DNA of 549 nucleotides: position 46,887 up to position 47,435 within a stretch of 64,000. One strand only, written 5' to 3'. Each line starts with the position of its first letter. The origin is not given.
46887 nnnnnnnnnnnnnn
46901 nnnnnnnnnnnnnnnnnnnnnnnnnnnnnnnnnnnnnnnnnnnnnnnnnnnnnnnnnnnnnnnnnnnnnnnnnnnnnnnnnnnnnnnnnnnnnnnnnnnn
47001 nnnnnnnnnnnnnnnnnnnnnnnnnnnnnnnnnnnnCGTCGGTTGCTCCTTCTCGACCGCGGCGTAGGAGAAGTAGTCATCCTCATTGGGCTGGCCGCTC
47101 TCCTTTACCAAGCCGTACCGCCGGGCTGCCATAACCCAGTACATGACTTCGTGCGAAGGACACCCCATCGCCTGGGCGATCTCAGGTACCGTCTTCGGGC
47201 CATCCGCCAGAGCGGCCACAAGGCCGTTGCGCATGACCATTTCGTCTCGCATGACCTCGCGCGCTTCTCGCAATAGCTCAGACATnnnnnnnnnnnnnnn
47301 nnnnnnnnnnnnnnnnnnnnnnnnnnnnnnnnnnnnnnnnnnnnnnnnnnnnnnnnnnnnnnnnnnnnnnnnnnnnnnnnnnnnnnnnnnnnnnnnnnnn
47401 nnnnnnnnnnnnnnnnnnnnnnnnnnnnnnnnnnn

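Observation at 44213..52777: Eleven-gene DsrE-TusA-MvhD-HdrL-HdrA-HdrC-HdrB-DUF1858-NifX-like-DUF364 operon: a non-canonical NAD(P)H-linked heterodisulfide-reductase-like sulfur-trafficking system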

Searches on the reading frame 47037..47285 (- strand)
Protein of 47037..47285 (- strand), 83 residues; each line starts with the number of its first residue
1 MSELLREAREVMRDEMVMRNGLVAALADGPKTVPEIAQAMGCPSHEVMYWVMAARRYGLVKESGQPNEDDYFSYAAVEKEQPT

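Call 5: search_protein_families(library=pfam, max_evalue=0.01, proteins=[window:47037-47285:-])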
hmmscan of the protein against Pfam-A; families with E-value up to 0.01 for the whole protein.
seq(83 aa): 2 families
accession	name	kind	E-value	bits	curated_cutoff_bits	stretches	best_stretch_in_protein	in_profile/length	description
PF16221.11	HTH_47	-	0.00051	20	27.1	1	22-61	38-77/78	winged helix-turn-helix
PF12840.13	HTH_20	-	0.0051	17.2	27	1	22-49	9-37/51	Helix-turn-helix domain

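Call 8: search_protein_families(library=ncbifam, max_evalue=0.001, proteins=[window:47037-47285:-])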
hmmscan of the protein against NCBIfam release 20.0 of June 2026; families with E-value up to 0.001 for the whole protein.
seq(83 aa): 0 families

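Call 37: search_protein_families(library=pfam, max_evalue=10, proteins=[window:47037-47285:-])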
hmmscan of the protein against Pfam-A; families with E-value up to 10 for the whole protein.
seq(83 aa): 9 families
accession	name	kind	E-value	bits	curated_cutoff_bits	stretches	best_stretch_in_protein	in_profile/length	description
PF16221.11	HTH_47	-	0.00051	20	27.1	1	22-61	38-77/78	winged helix-turn-helix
PF12840.13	HTH_20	-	0.0051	17.2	27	1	22-49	9-37/51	Helix-turn-helix domain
PF08281.18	Sigma70_r4_2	-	0.026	14.6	25.7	1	32-56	28-52/54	Sigma-70, region 4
PF24270.1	HTH_Cmi2_C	-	0.04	14.6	27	1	15-64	73-122/125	Cmi2, C-terminal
PF13518.12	HTH_28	-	0.12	12.9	25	1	23-59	6-41/52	Helix-turn-helix domain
PF21476.4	PF0610-like_N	-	0.14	12.9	33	1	22-47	6-31/50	PF0610-like, N-terminal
PF04046.21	PSP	-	0.18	12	19.6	1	36-59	9-32/46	PSP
PF01978.25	TrmB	-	0.2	12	25.6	1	26-78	18-66/68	Sugar-specific transcriptional regulator TrmB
PF01022.26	HTH_5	-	0.21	11.9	22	1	19-41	4-26/47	Bacterial regulatory protein, arsR family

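Call 59: find_homologous_proteins(query=window:47037-47285:-, max_evalue=0.001)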
Query seq(83 aa) (83 aa): 79 proteins with E <= 0.001 among 83 candidates.
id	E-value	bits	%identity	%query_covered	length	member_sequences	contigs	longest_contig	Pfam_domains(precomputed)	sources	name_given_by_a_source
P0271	6.9e-43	161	96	96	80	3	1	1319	-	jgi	jgi:hypothetical protein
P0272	3.9e-37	143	83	100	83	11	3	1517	-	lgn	-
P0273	2.1e-36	141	86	96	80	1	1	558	-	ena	-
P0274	2.8e-36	140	84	96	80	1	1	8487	-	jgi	jgi:hypothetical protein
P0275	5.9e-35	136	79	96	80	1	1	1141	-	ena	-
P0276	2.2e-34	134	81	96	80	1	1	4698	-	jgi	jgi:predicted transcriptional regulator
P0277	4.9e-34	133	80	96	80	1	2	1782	-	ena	-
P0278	6.1e-34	133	80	96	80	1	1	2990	-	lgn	-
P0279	1.6e-33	132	79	96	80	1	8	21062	-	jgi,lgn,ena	jgi:predicted Rossmann fold nucleotide-binding protein DprA/Smf involved in DNA uptake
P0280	2.0e-33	131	78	96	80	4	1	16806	-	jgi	jgi:hypothetical protein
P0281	1.1e-32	129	76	96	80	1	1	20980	-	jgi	jgi:predicted Rossmann fold nucleotide-binding protein DprA/Smf involved in DNA uptake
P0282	2.6e-32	128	76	96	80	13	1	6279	-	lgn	-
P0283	4.4e-32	127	75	96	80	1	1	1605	-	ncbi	-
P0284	4.5e-32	127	75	96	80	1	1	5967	-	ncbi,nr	ncbi:MAG: MarR family transcriptional regulator [Actinomycetota bacterium]|nr:MarR family transcript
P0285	1.6e-31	125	72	100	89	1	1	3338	-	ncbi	-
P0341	1.2e-20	91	58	96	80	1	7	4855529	-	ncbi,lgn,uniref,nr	ncbi:hypothetical protein [Desulfoscipio gibsoniae]|uniref:Transcriptional regulator n=1 Tax=Desulfo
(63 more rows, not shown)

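Call 60: find_encoding_contigs(protein=P0341, flank=9000, max_places=1)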
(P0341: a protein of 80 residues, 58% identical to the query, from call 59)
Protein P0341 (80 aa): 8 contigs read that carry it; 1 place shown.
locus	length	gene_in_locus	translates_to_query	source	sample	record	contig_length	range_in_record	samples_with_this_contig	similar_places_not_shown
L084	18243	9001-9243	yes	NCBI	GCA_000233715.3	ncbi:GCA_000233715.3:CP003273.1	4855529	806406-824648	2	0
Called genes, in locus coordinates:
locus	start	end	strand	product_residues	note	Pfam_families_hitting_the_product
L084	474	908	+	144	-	PF12953:DUF3842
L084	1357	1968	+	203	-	PF04982:TM_HPP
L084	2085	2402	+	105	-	PF00190:Cupin_1 (faint), PF07883:Cupin_2, PF02311:AraC_binding (weak)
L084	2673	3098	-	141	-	PF02583:Trns_repr_metal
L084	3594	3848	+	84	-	PF01206:TusA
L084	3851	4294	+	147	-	PF02662:FlpD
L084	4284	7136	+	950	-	PF00890:FAD_binding_2 (weak), PF07992:Pyr_redox_2 (weak), PF12831:FAD_oxidored (weak), PF14691:Fer4_20, PF00890:FAD_binding_2 (weak), PF01266:DAO (weak), PF07992:Pyr_redox_2, PF13450:NAD_binding_8, +10 more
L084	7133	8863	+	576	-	PF07992:Pyr_redox_2 (weak), PF00890:FAD_binding_2 (weak), PF12831:FAD_oxidored, PF13450:NAD_binding_8 (weak), PF13237:Fer4_10 (faint), PF14697:Fer4_21, PF12838:Fer4_7 (weak)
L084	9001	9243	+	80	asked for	-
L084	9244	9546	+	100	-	PF12838:Fer4_7 (faint), PF13187:Fer4_9 (faint), PF12797:Fer4_2 (faint), PF13183:Fer4_8, PF13534:Fer4_17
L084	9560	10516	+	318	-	PF02754:CCG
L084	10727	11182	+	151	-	PF02635:DsrE, PF13686:DrsE_2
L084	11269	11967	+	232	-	PF01791:DeoC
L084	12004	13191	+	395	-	PF00702:Hydrolase, PF13419:HAD_2 (weak), PF13242:Hydrolase_like (weak), PF04073:tRNA_edit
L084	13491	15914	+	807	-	PF00403:HMA, PF00122:E1-E2_ATPase, PF00702:Hydrolase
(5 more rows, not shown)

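Call 81: predict_structure(alignment_id=A2)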
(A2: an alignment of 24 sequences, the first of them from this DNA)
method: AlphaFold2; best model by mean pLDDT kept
length: 83 residues; sequences in the alignment: 24
mean_pLDDT: 88.1   pTM: 0.75
mean pLDDT of the five models: 88.1, 88.1, 87.7, 87.4, 86.9
residues with pLDDT >= 90: 62; 70-90: 11; 50-70: 5; < 50: 5
segments of 3 or more residues with pLDDT < 50: 80-83
pLDDT, mean of each block of 10 residues (from residue 1): 70 90 94 97 95 94 95 85 44
secondary structure, 60 per line:
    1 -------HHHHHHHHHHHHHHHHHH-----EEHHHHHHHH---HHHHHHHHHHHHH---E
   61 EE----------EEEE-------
elements in order: H8-25 H33-40 H44-56 E60-62 E73-76

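Call 83: fold_search(model_id=the predicted structure, library=pdb)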
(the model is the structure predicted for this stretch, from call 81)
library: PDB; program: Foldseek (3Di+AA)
matches with E <= 10: 1806; with E <= 0.001: 4
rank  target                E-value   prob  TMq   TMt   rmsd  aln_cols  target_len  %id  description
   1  5hs8                  3.1e-04  1.00  0.64  0.54   5.3        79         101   15  Crystal structure of the diamide-treated YodB from B. subtilis (released 2016-08-17)
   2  4a6d                  4.6e-04  1.00  0.57  0.15   7.1        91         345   19  Crystal structure of human N-acetylserotonin methyltransferase (ASMT) in complex with SAM (released 2012-11-07)
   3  1r23_A                6.8e-04  1.00  0.61  0.49   9.0        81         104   18  Crystal structure of the cyanobacterial metallothionein repressor SmtB in the Zn1-form (one Zn(II) per dimer) (released 2004-05-18)
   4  5yhx_N                9.5e-04  1.00  0.66  0.39   1.8        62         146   19  Structure of Lactococcus lactis ZitR, wild type (released 2017-12-06)
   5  4kmf_A                1.0e-03  1.00  0.65  0.86   1.9        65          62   20  Crystal structure of Zalpha domain from Carassius auratus PKZ in complex with Z-DNA (released 2013-07-03)
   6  6pln_B                1.0e-03  1.00  0.64  0.53   3.7        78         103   22  X-ray crystal structure of Pyrococcus furiosus general transcription factor TFE-alpha (released 2020-07-08)
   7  4yif_C                1.2e-03  1.00  0.62  0.38   6.2        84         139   14  Crystal structure of Rv0880 (released 2015-06-10)
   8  5hs7_B                1.4e-03  1.00  0.65  0.56   3.6        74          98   18  Reduced form of the transcriptional regulator YodB from B. subtilis (released 2016-08-17)
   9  5yi0_A                1.4e-03  1.00  0.57  0.34   3.2        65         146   20  Structure of Lactococcus lactis ZitR, C30AH42A mutant (released 2017-12-06)
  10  6o8k                  1.4e-03  1.00  0.58  0.52   6.9        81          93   20  Crystal Structure of apo and reduced Sulfide-responsive transcriptional repressor (SqrR) from Rhodobacter capsulatus. (released 2020-04-01)
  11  7kjl                  1.5e-03  1.00  0.68  0.42   3.3        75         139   23  Crystal structure of the MarR family transcriptional regulator from Variovorax paradoxus bound to Salicylic acid (released 2021-12-01)
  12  5yi1                  1.6e-03  1.00  0.67  0.44   4.2        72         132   17  Structure of Lactococcus lactis ZitR, C30AH42A mutant in apo form (released 2017-12-06)
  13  1r1t_B                1.6e-03  1.00  0.59  0.50   9.9        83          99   25  Crystal structure of the cyanobacterial metallothionein repressor SmtB in the apo-form (released 2004-05-18)
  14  7kfq                  1.7e-03  1.00  0.68  0.41   3.3        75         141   23  Crystal structure of the MarR family transcriptional regulator from Variovorax paradoxus bound to 1H-Indole-3-Carboxylic (released 2021-11-10)
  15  1smt_A                1.7e-03  1.00  0.59  0.50   9.3        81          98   18  SMTB REPRESSOR FROM SYNECHOCOCCUS PCC7942 (released 1997-12-03)
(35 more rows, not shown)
